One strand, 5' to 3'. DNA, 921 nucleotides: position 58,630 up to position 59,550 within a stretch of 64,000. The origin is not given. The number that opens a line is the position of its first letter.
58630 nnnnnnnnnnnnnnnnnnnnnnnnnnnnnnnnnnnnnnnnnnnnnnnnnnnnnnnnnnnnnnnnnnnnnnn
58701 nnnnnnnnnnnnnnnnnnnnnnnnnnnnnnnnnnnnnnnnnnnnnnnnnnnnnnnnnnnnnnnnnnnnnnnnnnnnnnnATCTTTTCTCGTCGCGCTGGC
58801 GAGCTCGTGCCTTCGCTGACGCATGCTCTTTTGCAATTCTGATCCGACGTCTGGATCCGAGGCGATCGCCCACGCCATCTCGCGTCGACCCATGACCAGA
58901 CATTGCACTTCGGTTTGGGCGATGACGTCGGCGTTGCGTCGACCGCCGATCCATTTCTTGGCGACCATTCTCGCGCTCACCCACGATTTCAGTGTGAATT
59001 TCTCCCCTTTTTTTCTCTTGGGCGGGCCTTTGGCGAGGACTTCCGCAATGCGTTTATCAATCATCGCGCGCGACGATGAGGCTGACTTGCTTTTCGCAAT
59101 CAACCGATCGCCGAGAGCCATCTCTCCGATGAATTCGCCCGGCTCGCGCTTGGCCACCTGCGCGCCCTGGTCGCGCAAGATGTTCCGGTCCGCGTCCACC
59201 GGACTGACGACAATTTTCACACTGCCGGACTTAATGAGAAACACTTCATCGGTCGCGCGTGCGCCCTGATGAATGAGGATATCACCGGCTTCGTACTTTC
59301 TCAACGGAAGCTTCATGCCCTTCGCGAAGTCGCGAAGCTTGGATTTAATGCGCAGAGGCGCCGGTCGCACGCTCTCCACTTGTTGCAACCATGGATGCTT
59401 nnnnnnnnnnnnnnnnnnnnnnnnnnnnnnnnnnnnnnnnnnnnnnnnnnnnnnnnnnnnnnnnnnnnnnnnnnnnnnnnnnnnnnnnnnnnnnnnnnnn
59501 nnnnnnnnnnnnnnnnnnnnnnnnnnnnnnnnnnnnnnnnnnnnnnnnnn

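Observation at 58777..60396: Protein kinase with the cyclic-nucleotide-binding domain C-terminal to the catalytic domain, plus N-terminal MGC acylation site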

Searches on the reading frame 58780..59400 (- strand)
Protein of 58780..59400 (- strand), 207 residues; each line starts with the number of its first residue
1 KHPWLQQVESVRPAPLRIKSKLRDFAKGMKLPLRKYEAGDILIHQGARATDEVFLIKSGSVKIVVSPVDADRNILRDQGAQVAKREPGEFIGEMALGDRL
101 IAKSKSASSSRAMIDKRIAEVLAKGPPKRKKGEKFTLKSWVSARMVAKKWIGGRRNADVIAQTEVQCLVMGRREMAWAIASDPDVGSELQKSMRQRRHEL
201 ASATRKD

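Call 19: search_solved_structures(query=window:58780-59400:-, max_evalue=10, show_alignments=3)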
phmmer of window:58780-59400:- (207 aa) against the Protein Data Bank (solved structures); distinct sequences matched with E-value up to 10: 39.
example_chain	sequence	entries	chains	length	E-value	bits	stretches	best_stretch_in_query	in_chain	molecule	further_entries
3shr_A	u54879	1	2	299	0.00067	22.9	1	5-65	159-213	cGMP-dependent protein kinase 1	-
4z07_A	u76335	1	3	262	0.00085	22.6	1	5-66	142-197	cGMP-dependent protein kinase 1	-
4ku7_A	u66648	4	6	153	0.0013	21.9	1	4-67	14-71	cGMP-dependent protein kinase 1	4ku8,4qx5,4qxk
7ssb_A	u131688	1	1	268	0.0025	21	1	5-66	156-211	cGMP-dependent protein kinase 1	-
5j48_A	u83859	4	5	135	0.0028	20.9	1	4-67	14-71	cGMP-dependent protein kinase 1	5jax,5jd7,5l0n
8jsk_A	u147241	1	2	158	0.0039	20.4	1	29-101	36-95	PycTIR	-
7lv3_A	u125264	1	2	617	0.0084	19.3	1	5-66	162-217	Isoform Beta of cGMP-dependent protein kinase 1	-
2qvs_B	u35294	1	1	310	0.02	18.1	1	34-98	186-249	cAMP-dependent protein kinase type II-alpha regulatory subunit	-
3j4q_B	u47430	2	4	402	0.023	17.9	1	34-98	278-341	cAMP-dependent protein kinase type II-alpha regulatory subunit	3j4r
9d2f_b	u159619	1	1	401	0.033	17.4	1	34-98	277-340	cAMP-dependent protein kinase type II-alpha regulatory subunit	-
7t4t_A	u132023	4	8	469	0.041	17.1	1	5-66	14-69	cGMP-dependent protein kinase 1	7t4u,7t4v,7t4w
3tnp_B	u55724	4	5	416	0.098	15.8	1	34-98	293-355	cAMP-dependent protein kinase type II-beta regulatory subunit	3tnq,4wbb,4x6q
2pqq_A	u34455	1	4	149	0.1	15.8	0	38-98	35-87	Putative transcriptional regulator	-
7ff9_A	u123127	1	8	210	0.14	15.3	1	33-122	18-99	cAMP-activated global transcriptional regulator Vfr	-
7ff8_A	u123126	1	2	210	0.14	15.3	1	33-122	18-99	cAMP-activated global transcriptional regulator Vfr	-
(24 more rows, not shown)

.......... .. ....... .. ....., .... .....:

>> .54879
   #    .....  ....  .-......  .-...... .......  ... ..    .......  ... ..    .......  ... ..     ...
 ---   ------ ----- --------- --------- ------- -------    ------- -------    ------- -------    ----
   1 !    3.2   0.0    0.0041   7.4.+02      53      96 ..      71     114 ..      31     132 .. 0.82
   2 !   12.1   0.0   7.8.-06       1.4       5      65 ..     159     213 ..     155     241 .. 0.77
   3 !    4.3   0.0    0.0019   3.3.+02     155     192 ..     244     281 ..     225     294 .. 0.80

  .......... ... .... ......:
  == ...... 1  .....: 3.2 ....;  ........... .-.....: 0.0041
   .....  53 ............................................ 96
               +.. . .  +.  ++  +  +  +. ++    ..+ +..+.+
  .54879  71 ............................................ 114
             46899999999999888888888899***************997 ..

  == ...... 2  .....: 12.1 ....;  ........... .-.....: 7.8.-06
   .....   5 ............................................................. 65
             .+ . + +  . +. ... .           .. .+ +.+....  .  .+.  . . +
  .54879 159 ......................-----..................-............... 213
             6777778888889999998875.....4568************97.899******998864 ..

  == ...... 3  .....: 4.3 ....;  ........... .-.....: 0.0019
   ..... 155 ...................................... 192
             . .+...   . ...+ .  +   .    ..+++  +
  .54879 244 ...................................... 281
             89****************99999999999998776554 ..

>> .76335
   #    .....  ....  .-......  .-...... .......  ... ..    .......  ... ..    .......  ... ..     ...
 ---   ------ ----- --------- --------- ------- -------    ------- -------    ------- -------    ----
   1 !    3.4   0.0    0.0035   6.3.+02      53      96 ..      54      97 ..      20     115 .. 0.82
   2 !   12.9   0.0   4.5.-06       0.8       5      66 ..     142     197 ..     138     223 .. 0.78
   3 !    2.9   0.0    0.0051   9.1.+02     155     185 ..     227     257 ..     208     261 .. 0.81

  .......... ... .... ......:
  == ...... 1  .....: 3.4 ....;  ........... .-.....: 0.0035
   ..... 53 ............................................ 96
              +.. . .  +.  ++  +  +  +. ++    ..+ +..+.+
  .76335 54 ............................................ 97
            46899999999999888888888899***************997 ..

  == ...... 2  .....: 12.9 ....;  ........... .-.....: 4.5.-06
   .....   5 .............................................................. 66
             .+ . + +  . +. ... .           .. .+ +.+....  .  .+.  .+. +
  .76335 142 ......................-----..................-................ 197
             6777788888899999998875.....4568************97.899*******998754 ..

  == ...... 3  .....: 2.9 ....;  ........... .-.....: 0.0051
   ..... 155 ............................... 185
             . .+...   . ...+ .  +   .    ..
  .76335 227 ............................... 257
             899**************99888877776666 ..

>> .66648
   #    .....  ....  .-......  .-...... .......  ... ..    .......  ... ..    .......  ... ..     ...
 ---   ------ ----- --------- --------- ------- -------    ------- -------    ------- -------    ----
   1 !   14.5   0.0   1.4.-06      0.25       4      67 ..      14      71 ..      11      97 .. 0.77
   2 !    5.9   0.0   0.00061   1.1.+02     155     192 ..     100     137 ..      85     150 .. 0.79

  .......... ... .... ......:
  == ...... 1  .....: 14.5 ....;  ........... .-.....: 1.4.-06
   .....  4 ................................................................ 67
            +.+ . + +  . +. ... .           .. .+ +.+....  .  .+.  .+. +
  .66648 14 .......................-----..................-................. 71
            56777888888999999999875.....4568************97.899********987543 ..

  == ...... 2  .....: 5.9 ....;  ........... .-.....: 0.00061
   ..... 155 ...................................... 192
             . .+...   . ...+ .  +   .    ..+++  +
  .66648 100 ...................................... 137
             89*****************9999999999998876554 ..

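Call 37: search_protein_representatives(protein=window:58780-59400:-)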
Query: 207 residues. Proteins with E-value up to 0.001 (for the whole library): 85; up to 1e-10: 24; up to 1e-30: 6. The best 85 are listed.
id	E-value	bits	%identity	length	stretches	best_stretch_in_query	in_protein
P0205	3.1e-104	363.3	99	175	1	33-206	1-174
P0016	8.3e-78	277.1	67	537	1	2-203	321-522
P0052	2.2e-50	187.6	69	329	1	1-133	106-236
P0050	3.0e-49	183.9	50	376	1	1-196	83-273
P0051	2.6e-41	158.0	51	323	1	2-199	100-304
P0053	1.8e-36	142.2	47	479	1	1-198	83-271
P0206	4.5e-20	88.8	45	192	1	29-190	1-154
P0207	1.8e-19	86.8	69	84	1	16-77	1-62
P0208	7.2e-19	84.8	43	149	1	80-198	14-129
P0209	4.7e-16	75.7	39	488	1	20-200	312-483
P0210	7.3e-15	71.8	42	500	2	2-96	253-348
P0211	1.7e-14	70.6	43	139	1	110-199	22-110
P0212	4.5e-14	69.2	53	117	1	139-204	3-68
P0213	9.3e-14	68.2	34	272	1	2-203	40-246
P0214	1.3e-13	67.7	36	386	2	2-121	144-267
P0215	1.4e-13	67.5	35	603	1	19-191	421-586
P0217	5.2e-13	65.7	30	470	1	17-202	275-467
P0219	3.3e-12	63.1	31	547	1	2-197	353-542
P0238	1.0e-06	45.2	31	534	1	12-195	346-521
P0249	5.2e-05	39.6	35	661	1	37-205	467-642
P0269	4.0e-04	36.7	32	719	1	33-204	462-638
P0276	6.4e-04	36.1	34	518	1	30-205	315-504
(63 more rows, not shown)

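Call 39: predict_structure(alignment_id=A3)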
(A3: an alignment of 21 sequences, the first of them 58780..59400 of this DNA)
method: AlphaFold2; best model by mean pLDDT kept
length: 207 residues; sequences in the alignment: 21
mean_pLDDT: 71.1   pTM: 0.62
mean pLDDT of the five models: 71.1, 68.7, 68.3, 66.2, 64.4
residues with pLDDT >= 90: 31; 70-90: 93; 50-70: 39; < 50: 44
segments of 3 or more residues with pLDDT < 50: 10-18, 96-107, 133-135, 138-152
pLDDT, mean of each block of 10 residues (from residue 1): 51 43 81 94 82 87 89 88 86 55 49 67 63 50 39 73 94 81 77 76 66
secondary structure, 60 per line:
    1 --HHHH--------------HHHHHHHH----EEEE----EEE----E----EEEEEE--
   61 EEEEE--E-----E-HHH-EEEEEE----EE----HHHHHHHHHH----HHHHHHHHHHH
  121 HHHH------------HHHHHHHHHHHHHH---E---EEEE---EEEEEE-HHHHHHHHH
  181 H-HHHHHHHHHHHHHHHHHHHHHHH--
elements in order: H3-6 H21-28 E33-36 E41-43 E53-58 E61-65 E80-85 H96-105 H110-124 H137-150 E158-161 E165-170 H172-181 H183-205

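Call 42: list_cluster_members(proteins=[P0209, P0215, P0217, P0219, P0238, P0276, P0249, P0269, P0022, P0018])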
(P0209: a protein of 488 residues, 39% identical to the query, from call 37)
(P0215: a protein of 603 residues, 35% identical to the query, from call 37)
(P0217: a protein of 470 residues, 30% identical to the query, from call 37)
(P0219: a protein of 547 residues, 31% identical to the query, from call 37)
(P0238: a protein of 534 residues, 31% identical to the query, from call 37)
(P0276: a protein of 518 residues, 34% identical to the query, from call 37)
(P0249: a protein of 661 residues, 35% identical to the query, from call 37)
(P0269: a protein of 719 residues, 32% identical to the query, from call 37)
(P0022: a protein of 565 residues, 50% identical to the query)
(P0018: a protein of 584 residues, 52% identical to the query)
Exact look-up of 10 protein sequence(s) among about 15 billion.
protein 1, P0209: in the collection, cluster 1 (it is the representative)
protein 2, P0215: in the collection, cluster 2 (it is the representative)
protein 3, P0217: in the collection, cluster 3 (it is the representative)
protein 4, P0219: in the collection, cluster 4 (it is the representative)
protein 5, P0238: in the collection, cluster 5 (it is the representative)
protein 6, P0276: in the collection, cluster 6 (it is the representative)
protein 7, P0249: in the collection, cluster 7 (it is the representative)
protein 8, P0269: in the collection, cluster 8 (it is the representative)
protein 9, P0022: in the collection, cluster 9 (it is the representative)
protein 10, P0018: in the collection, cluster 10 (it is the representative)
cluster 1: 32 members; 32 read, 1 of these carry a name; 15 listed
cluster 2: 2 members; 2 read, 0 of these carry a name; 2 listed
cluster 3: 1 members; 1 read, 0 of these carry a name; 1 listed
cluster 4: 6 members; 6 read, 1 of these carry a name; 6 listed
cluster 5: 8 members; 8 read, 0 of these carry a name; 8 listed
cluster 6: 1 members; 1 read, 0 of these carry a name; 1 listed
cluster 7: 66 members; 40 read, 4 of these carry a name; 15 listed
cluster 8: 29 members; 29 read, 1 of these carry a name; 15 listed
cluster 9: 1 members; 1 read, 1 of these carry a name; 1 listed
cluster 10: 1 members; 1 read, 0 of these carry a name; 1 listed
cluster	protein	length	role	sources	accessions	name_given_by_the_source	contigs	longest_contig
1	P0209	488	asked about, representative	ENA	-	-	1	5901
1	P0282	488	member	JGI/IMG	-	serine/threonine protein kinase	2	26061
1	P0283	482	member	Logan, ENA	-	-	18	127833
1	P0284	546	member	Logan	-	-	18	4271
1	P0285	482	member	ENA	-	-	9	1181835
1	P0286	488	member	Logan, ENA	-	-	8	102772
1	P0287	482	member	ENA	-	-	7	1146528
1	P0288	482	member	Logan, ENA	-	-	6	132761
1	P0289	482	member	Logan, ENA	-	-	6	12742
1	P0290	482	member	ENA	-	-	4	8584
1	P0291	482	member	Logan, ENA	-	-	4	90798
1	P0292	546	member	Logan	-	-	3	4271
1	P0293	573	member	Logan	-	-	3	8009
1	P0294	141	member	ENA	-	-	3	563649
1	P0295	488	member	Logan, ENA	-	-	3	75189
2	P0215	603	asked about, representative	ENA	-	-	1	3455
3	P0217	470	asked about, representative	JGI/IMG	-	-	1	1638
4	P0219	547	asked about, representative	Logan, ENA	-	-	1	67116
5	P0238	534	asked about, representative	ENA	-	-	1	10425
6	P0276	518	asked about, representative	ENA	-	-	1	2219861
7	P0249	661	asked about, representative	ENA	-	-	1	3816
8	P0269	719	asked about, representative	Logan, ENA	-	-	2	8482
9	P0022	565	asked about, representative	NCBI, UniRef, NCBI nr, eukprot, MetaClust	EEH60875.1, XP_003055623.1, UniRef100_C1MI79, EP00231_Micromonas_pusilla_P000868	uncharacterized protein MICPUCDRAFT_50468 [Micromonas pusilla CCMP1545] | Predicted protein n=1 Tax=Micromonas pusilla (strain CCMP1545) TaxID=564608 ... | XP_003055623.1 predicted protein [Micromonas pusilla CCMP1545]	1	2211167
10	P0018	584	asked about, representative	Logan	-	-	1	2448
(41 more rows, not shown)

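Call 43: fold_search(model_id=the predicted structure, library=pdb)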
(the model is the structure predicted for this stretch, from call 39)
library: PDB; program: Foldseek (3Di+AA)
matches with E <= 10: 1402; with E <= 0.001: 541
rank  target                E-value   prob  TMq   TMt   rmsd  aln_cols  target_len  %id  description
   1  4ku8_A                1.7e-08  1.00  0.39  0.51   9.7       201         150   20  Structures of PKGI Reveal a cGMP-Selective Activation Mechanism (released 2014-01-15)
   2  3i54_D                2.4e-08  1.00  0.47  0.43   5.4       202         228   15  Crystal structure of MtbCRP in complex with cAMP (released 2009-09-08)
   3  2pqq_C                3.7e-08  1.00  0.41  0.58   9.3       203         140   18  Structural Genomics, the crystal structure of the N-terminal domain of a transcriptional regulator from Streptomyces c (released 2007-06-05)
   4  3d0s_A                3.9e-08  1.00  0.48  0.44   5.7       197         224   16  cAMP receptor protein from m.tuberculosis, cAMP-free form (released 2009-02-03)
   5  2pqq_A                6.3e-08  1.00  0.40  0.54   9.4       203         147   18  Structural Genomics, the crystal structure of the N-terminal domain of a transcriptional regulator from Streptomyces c (released 2007-06-05)
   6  2pqq_B                7.6e-08  1.00  0.38  0.52  10.4       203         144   17  Structural Genomics, the crystal structure of the N-terminal domain of a transcriptional regulator from Streptomyces c (released 2007-06-05)
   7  3r6s_A                8.6e-08  1.00  0.48  0.45   4.6       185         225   14  Crystal structure of GlxR transcription factor from Corynebacterium glutamicum with cAMP (released 2012-03-28)
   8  2pqq_D                9.1e-08  1.00  0.38  0.53  10.2       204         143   17  Structural Genomics, the crystal structure of the N-terminal domain of a transcriptional regulator from Streptomyces c (released 2007-06-05)
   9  5kjz                  9.7e-08  1.00  0.44  0.59   7.8       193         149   15  Co-crystal structure of PKA RI alpha CNB-B mutant (G316R/A336T) with cGMP (released 2017-06-28)
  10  3d0s_B                1.0e-07  1.00  0.43  0.41   6.7       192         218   16  cAMP receptor protein from m.tuberculosis, cAMP-free form (released 2009-02-03)
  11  3kcc_A                1.1e-07  1.00  0.49  0.51   3.4       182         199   18  Crystal structure of D138L mutant of Catabolite Gene Activator Protein (released 2009-11-17)
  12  4i0b_A                1.3e-07  1.00  0.49  0.51   3.4       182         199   18  structure of the mutant Catabolite gene activator protein H160L (released 2013-10-30)
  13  3r6s_C                1.3e-07  1.00  0.48  0.44   5.4       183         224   12  Crystal structure of GlxR transcription factor from Corynebacterium glutamicum with cAMP (released 2012-03-28)
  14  5jax                  1.3e-07  1.00  0.39  0.60   8.1       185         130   19  PKG I's Carboyl Terminal Cyclic Nucleotide Binding Domain (CNB-B) in a complex with 8-Br-cGMP (released 2017-04-19)
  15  3h3u_B                1.4e-07  1.00  0.42  0.41   6.1       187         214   16  Crystal structure of CRP (cAMP receptor Protein) from Mycobacterium tuberculosis (released 2010-02-02)
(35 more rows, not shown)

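Call 46: find_homologous_proteins(query=A3, max_evalue=0.00001)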
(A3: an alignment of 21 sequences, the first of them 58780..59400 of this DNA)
Query A3 (21 sequences) (207 aa, profile of the alignment): 50 proteins with E <= 0.00001 among 4895 candidates.
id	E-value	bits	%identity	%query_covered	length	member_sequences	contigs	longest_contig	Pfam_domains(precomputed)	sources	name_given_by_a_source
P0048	8.6e-77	275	47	95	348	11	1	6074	PF07714.24,PF00069.32,PF00027.36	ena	-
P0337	3.8e-75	270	80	100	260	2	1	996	PF00069.32,PF00027.36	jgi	jgi:CRP-like cAMP-binding protein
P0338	9.4e-75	269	46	95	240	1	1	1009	PF00027.36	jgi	jgi:CRP-like cAMP-binding protein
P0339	1.9e-74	268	51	95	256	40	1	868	PF00027.36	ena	-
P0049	4.3e-73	263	52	95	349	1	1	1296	PF00069.32,PF00027.36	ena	-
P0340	2.8e-71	257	44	94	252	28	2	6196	PF00027.36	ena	-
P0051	3.6e-71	257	47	96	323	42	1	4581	PF00069.32,PF00027.36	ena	-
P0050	6.3e-71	256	48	93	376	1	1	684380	PF00069.32,PF00027.36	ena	-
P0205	1.7e-61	226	99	84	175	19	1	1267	PF00027.36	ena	-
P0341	2.1e-61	225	42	82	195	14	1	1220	PF00027.36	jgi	jgi:calcium/calmodulin-dependent protein kinase I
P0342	3.1e-59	218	66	85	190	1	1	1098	PF00027.36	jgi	jgi:CRP-like cAMP-binding protein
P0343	3.6e-54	202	46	86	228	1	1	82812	PF00069.32,PF00027.36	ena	-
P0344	4.6e-53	198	40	88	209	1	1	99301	PF00027.36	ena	-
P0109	3.7e-51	192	29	97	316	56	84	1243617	PF07714.24,PF00069.32,PF00027.36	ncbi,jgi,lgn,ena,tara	tara:strand:+ start:592 stop:1542 length:951 start_codon:yes stop_codon:yes gene_type:complete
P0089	1.8e-49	186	30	97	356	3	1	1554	PF07714.24,PF00069.32,PF00027.36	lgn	-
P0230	5.1e-49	185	30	96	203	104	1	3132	PF00069.32,PF00027.36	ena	-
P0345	7.7e-48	181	37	48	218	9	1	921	PF00069.32,PF00027.36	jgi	jgi:hypothetical protein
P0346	1.3e-47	180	29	98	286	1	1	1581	PF00069.32,PF00027.36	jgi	-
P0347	1.7e-44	170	28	87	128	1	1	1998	PF00027.36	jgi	jgi:protein serine kinase H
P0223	2.0e-44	170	32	99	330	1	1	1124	PF00069.32,PF00027.36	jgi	jgi:CRP-like cAMP-binding protein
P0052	4.1e-40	156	71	61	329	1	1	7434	PF00027.36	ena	-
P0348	5.9e-39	152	28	81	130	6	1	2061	PF00027.36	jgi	jgi:CRP-like cAMP-binding protein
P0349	6.9e-39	152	28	89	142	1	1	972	PF00027.36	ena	-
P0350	1.0e-38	151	55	53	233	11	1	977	PF07714.24,PF00069.32,PF00027.36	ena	-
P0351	3.3e-36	143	40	39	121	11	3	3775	PF00027.36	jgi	jgi:CRP-like cAMP-binding protein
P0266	1.3e-35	141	26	82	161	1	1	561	PF00027.36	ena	-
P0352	6.0e-34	136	30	85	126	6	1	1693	PF00027.36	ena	-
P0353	1.4e-30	125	31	62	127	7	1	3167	PF00027.36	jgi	jgi:protein serine kinase H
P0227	8.5e-26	109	51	33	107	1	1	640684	PF00027.36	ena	-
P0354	1.5e-25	108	34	45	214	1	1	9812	PF00069.32,PF00027.36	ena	-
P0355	3.1e-24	104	29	58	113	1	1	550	PF00027.36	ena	-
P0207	2.5e-19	88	73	29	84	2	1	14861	PF00027.36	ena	-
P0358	5.7e-19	87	26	23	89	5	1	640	PF00027.36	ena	-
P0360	9.4e-11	60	30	32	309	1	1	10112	PF08534.17,PF00578.28,PF00027.36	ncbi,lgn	-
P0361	1.3e-10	59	34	30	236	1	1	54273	PF00027.36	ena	-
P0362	3.3e-10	58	34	45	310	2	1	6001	PF08534.17,PF00578.28,PF00027.36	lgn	-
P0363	2.0e-9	55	39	30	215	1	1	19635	PF13545.13,PF00027.36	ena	-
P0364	2.1e-9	55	29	54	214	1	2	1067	PF13545.13,PF00027.36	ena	-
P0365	3.9e-7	48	37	33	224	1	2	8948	PF13545.13,PF00027.36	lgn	-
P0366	9.3e-7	47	29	30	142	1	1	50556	PF00027.36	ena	-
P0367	1.4e-6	46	31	37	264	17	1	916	PF00498.32,PF00027.36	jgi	-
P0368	1.4e-6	46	28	66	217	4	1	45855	PF13545.13,PF00027.36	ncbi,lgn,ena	-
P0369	1.6e-6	46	31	29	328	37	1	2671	PF00027.36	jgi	-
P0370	3.3e-6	45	31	37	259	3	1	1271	PF00498.32,PF00027.36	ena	-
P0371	6.0e-6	44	33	31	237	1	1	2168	PF00027.36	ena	-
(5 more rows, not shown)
